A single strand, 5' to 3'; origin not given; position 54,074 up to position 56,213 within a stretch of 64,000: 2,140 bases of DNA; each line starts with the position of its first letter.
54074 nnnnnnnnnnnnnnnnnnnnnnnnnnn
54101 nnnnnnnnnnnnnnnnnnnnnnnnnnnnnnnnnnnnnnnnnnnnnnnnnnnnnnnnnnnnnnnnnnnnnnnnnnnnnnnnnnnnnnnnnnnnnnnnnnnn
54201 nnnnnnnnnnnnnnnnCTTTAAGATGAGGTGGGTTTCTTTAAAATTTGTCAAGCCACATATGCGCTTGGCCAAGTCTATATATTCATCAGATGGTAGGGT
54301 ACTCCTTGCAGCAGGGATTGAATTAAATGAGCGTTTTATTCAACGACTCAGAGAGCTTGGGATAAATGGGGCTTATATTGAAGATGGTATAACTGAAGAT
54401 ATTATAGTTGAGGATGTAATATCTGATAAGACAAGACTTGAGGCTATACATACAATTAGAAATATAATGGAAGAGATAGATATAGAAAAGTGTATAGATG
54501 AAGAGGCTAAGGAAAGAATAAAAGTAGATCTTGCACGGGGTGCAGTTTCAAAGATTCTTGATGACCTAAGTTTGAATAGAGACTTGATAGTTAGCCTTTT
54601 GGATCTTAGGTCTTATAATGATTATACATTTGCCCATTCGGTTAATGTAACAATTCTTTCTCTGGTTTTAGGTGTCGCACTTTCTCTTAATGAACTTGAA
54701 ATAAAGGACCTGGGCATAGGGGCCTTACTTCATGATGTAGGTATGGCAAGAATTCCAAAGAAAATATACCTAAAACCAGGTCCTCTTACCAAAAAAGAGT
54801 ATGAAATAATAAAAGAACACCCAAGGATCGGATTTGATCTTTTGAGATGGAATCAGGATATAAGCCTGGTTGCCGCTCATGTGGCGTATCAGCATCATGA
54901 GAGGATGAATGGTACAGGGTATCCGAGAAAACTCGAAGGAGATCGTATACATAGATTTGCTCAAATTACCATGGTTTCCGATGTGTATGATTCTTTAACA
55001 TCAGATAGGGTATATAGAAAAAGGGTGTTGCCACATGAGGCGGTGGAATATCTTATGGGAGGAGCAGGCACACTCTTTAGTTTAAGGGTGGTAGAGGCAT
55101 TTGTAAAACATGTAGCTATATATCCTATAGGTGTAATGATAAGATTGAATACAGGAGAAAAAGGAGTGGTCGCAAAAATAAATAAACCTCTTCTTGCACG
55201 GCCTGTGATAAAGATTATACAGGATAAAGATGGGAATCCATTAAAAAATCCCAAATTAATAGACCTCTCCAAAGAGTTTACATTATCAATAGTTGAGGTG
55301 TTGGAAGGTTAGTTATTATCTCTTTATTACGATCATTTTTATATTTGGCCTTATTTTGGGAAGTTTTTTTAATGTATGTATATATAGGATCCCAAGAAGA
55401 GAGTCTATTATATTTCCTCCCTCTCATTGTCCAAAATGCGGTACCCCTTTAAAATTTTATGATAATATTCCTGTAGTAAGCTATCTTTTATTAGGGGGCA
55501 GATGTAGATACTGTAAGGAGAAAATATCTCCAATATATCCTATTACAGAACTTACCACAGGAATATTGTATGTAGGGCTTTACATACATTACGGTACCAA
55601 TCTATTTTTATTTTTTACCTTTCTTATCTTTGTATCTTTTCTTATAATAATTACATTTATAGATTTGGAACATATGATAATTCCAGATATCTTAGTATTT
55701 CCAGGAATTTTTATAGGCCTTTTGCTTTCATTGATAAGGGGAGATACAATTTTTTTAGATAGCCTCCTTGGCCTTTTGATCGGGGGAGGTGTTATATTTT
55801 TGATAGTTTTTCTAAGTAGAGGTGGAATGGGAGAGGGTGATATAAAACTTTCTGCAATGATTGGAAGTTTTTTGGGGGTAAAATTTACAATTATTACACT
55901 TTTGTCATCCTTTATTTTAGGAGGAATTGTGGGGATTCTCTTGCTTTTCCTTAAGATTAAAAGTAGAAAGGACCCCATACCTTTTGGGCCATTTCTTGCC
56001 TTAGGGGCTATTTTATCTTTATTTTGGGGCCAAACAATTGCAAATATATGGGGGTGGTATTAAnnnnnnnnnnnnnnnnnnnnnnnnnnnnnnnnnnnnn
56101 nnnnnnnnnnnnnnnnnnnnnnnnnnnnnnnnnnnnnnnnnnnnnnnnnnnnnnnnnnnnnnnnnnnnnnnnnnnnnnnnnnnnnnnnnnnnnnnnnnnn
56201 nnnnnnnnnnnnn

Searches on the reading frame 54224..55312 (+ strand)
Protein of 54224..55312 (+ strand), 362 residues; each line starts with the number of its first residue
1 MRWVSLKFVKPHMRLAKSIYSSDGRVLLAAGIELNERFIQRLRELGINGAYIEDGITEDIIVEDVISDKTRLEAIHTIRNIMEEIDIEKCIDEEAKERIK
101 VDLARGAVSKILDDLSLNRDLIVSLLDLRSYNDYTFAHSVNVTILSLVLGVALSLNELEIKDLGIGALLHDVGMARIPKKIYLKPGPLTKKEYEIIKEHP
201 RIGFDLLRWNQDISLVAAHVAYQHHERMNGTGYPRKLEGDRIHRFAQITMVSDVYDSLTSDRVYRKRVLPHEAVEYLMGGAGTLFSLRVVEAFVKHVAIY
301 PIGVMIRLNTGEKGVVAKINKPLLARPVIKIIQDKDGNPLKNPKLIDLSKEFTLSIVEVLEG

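Call 3: search_protein_families(library=pfam, proteins=[window:54224-55312:+], max_evalue=0.1)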
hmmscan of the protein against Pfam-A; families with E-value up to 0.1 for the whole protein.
window:54224-55312:+ (362 aa): 4 families
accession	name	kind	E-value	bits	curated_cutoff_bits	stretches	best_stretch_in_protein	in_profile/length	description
PF13487.12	HD_5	-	5.5e-26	91.8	27.2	1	132-283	11-164/170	HD domain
PF01966.28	HD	-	2.6e-13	50.7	22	1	135-256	1-114/116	HD domain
PF24391.1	HD-CE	-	0.0011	19.2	27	1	140-228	13-113/263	HD-CE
PF19796.4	DUF6280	-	0.049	14.3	27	0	20-50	39-70/86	Family of unknown function (DUF6280)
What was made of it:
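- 54224..55312 (+): HD-GYP (HD_5) phosphodiesterase-type gene. It is the first gene of the pilus-linked tail block. Pfam HD_5 scores 91.8 bits (call 3).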

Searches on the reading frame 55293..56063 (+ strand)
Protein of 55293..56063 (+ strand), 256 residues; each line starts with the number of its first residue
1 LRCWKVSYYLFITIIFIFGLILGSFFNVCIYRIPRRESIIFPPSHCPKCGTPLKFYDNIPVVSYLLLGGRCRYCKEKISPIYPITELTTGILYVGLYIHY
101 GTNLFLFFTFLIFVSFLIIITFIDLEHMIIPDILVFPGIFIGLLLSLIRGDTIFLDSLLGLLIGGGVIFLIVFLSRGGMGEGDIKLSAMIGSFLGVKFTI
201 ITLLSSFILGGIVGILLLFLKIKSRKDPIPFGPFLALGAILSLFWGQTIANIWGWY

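Call 3: search_protein_families(library=pfam, proteins=[window:55293-56063:+], max_evalue=0.1)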
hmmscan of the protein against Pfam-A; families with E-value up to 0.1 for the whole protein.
window:55293-56063:+ (256 aa): 3 families
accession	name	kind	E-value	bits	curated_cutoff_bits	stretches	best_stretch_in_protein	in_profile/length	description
PF06750.18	A24_N_bact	-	5.8e-37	126.1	23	1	17-100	1-84/84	Bacterial Peptidase A24 N-terminal domain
PF01478.23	Peptidase_A24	-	8.2e-19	68.4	26.5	1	111-215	1-104/104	Type IV leader peptidase family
PF12773.13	DZR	-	0.021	15.4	27.3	1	45-80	14-36/45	Double zinc ribbon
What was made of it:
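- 55293..56063 (+): Prepilin peptidase PilD (A24). An alternative start near 55356 gives 235 aa. Pfam A24_N_bact scores 126 bits and Peptidase_A24 68 bits (call 3).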
